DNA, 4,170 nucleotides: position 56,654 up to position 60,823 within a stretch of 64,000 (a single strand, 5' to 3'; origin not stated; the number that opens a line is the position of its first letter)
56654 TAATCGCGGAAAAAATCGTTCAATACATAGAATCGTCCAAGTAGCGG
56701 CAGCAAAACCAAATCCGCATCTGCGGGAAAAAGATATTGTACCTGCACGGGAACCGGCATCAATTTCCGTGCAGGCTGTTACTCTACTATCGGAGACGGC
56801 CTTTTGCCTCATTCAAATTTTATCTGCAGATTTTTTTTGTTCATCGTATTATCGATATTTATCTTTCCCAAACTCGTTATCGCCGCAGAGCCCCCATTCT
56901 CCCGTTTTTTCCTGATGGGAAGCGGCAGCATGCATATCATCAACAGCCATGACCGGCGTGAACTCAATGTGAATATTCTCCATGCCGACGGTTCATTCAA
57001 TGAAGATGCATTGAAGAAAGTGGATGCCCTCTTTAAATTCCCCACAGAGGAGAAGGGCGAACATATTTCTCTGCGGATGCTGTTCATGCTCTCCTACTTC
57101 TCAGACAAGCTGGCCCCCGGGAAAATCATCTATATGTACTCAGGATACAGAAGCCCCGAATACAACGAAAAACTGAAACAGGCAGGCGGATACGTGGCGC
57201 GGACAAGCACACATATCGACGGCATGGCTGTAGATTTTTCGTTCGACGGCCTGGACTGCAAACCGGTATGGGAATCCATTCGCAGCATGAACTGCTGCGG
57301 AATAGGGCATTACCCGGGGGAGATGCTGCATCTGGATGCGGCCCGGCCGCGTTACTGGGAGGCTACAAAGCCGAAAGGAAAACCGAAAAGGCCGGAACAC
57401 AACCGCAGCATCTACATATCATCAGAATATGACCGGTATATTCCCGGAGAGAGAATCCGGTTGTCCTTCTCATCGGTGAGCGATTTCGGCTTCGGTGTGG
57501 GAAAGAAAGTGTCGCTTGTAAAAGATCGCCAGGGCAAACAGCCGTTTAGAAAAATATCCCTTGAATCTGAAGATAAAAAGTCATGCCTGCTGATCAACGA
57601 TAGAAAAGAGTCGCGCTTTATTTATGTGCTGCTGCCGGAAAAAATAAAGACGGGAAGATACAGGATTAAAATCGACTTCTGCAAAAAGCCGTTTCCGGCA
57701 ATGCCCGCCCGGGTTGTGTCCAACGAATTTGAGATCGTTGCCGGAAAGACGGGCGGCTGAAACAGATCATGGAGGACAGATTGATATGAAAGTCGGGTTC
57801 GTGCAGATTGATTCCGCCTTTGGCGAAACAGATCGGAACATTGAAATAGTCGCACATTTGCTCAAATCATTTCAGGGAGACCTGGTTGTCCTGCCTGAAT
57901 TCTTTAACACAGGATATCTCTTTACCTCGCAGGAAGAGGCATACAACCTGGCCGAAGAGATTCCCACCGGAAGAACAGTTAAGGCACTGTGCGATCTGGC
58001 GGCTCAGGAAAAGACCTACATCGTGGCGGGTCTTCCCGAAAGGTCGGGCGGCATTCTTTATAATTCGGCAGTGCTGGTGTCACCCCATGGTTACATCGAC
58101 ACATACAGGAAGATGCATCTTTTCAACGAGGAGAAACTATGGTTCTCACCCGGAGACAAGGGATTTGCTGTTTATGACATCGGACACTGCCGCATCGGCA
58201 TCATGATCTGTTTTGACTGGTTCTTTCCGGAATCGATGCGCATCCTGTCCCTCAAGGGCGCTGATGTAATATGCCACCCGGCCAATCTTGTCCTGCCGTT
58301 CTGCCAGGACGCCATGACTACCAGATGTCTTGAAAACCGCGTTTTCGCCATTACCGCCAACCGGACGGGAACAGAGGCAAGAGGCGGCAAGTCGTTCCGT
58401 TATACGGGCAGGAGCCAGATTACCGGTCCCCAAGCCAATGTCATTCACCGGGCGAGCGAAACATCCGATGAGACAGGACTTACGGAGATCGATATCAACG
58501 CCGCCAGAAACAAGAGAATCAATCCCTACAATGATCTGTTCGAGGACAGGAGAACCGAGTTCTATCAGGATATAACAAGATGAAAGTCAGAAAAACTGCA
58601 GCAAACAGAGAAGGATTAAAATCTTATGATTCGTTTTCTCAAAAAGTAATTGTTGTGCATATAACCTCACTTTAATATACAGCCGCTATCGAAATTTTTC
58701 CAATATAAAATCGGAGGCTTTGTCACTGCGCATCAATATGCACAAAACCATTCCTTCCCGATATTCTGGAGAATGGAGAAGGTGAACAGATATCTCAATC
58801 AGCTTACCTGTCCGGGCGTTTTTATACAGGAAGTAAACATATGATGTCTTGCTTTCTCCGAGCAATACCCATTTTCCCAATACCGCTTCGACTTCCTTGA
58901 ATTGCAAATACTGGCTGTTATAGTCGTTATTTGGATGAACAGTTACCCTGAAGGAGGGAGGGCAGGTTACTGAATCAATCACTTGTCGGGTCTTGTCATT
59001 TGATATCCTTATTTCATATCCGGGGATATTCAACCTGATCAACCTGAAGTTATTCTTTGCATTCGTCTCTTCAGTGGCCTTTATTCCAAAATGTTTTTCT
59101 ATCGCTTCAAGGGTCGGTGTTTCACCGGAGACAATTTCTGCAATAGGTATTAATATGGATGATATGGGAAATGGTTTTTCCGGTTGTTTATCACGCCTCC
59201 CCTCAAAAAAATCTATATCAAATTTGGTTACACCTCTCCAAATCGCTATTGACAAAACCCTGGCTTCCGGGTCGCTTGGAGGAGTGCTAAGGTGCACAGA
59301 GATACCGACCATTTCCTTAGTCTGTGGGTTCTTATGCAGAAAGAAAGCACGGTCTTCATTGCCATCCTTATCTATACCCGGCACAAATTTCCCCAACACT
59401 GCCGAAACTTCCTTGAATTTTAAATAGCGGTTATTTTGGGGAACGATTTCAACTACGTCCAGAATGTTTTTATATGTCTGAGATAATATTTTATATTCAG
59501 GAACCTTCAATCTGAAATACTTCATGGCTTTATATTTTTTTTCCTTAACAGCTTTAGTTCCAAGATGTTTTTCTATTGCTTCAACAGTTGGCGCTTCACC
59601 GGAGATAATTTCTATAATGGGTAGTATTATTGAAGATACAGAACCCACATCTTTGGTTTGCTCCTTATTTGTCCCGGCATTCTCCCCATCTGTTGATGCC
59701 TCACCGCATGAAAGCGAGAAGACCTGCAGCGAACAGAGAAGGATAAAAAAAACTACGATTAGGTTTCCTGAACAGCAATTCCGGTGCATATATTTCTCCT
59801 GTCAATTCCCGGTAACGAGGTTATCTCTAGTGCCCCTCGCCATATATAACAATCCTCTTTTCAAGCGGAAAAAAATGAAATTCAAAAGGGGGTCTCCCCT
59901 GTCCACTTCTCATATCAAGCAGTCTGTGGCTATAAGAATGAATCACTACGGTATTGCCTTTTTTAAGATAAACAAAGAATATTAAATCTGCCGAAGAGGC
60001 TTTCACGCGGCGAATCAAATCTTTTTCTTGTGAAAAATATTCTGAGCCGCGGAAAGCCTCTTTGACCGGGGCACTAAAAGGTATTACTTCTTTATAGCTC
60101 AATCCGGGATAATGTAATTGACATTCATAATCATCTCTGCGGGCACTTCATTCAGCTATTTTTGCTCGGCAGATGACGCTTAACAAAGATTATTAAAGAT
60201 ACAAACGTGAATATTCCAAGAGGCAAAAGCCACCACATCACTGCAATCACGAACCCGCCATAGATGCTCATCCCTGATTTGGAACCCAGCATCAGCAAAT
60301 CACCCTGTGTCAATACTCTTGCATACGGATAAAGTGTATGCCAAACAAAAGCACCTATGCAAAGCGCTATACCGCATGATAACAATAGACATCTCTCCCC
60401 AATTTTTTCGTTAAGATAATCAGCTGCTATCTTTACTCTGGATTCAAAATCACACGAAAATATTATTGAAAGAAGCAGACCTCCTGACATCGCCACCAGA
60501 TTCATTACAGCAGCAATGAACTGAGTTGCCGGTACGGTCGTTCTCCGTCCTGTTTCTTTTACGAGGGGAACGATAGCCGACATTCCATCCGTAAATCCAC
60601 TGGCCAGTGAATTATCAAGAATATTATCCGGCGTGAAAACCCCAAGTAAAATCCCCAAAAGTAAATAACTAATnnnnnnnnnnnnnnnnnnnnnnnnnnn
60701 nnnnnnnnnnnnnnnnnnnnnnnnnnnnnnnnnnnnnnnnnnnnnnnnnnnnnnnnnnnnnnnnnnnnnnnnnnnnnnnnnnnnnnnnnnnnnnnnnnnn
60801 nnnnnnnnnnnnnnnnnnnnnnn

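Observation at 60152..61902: Two-gene cassette in the accessory end: a glycine-zipper/colicin-like membrane-insertion protein followed by a multi-TM partner (toxin-immunity-like)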

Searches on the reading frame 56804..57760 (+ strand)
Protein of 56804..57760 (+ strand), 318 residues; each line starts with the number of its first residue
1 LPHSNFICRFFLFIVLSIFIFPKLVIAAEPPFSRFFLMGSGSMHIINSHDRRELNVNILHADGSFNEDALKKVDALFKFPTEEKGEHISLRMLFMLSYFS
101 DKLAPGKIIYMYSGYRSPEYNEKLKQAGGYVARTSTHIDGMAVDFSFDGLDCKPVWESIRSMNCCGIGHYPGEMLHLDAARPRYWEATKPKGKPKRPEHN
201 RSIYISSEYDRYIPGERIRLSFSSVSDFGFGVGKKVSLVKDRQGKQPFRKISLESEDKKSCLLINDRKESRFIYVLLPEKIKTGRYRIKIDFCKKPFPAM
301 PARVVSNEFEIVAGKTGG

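Call 18: search_protein_families(library=pfam, proteins=[window:56804-57760:+], max_evalue=0.001)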
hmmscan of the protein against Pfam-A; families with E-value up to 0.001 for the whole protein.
window:56804-57760:+ (318 aa): 2 families
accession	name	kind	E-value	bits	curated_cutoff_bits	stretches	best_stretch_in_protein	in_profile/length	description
PF05951.18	Peptidase_M15_2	-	3.5e-19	69.5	27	1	43-185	9-153/153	Bacterial protein of unknown function (DUF882)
PF08291.16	Peptidase_M15_3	-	1.6e-06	28.6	23.2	1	106-171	40-100/108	Peptidase M15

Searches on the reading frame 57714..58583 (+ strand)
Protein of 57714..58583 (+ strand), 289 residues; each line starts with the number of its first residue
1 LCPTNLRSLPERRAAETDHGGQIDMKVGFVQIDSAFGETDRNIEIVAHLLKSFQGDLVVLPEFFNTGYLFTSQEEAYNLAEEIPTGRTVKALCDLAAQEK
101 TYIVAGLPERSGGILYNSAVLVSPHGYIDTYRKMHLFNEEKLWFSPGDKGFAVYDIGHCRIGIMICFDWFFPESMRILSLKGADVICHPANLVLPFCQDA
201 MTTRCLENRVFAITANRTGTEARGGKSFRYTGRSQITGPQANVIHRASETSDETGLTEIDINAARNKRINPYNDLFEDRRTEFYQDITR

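Call 18: search_protein_families(library=pfam, proteins=[window:57714-58583:+], max_evalue=0.001)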
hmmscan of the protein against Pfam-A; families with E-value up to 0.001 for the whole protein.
window:57714-58583:+ (289 aa): 1 family
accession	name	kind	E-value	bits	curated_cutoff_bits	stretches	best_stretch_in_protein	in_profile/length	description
PF00795.27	CN_hydrolase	-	3.8e-44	151.4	23.2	1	28-266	3-253/256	Carbon-nitrogen hydrolase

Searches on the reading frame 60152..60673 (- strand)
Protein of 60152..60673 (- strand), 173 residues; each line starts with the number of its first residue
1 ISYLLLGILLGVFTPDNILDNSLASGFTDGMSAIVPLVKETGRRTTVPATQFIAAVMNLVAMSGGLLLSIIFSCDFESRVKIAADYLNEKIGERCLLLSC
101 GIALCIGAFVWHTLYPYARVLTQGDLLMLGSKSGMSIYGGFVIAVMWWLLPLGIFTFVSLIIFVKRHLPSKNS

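Call 48: search_protein_families(library=pfam, proteins=[window:60152-60673:-], max_evalue=0.1)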
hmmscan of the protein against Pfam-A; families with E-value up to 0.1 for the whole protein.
window:60152-60673:- (173 aa): 0 families
